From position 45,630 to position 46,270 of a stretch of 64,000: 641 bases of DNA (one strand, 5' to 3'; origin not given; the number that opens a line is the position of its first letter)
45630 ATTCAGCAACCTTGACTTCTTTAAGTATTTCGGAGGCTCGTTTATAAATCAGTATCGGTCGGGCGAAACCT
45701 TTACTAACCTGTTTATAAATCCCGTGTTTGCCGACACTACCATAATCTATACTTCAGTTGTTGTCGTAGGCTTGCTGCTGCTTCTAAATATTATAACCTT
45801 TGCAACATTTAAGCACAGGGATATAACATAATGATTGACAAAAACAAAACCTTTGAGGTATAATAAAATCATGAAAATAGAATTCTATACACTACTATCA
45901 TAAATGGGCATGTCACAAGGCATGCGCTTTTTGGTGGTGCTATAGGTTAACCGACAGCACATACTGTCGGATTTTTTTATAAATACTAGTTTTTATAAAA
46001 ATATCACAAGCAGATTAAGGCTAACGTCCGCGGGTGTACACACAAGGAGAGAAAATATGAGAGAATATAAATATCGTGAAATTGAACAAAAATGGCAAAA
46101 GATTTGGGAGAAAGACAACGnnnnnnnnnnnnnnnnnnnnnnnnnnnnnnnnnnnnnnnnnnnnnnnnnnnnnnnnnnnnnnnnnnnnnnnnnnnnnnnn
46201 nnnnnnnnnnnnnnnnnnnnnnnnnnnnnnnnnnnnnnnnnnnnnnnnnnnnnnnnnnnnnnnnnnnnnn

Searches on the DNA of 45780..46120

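Call 72: search_rna_families(source=window, start=45780, end=46120, threshold=evalue, max_evalue=10, show_alignments=1)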
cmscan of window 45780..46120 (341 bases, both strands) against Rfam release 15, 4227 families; matches with E-value up to 10: 4.
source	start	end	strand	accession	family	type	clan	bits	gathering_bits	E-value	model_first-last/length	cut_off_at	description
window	45825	45866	+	RF00295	snoTBR7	Gene; snRNA; snoRNA; CD-box;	-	14.5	45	1.7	1-75/75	no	Small nucleolar RNA TBR7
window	45938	46010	-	RF02067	STnc310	Gene; sRNA;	-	14.1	40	4.8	1-61/61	no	Salmonella enterica sRNA STnc310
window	45892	45930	+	RF02503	Atu_C9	Gene; sRNA;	-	10.9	40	0.87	152-192/192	no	Rhizobiales sRNA Atu_C9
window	45903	46026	-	RF02503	Atu_C9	Gene; sRNA;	-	8.2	40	5.2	65-192/192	no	Rhizobiales sRNA Atu_C9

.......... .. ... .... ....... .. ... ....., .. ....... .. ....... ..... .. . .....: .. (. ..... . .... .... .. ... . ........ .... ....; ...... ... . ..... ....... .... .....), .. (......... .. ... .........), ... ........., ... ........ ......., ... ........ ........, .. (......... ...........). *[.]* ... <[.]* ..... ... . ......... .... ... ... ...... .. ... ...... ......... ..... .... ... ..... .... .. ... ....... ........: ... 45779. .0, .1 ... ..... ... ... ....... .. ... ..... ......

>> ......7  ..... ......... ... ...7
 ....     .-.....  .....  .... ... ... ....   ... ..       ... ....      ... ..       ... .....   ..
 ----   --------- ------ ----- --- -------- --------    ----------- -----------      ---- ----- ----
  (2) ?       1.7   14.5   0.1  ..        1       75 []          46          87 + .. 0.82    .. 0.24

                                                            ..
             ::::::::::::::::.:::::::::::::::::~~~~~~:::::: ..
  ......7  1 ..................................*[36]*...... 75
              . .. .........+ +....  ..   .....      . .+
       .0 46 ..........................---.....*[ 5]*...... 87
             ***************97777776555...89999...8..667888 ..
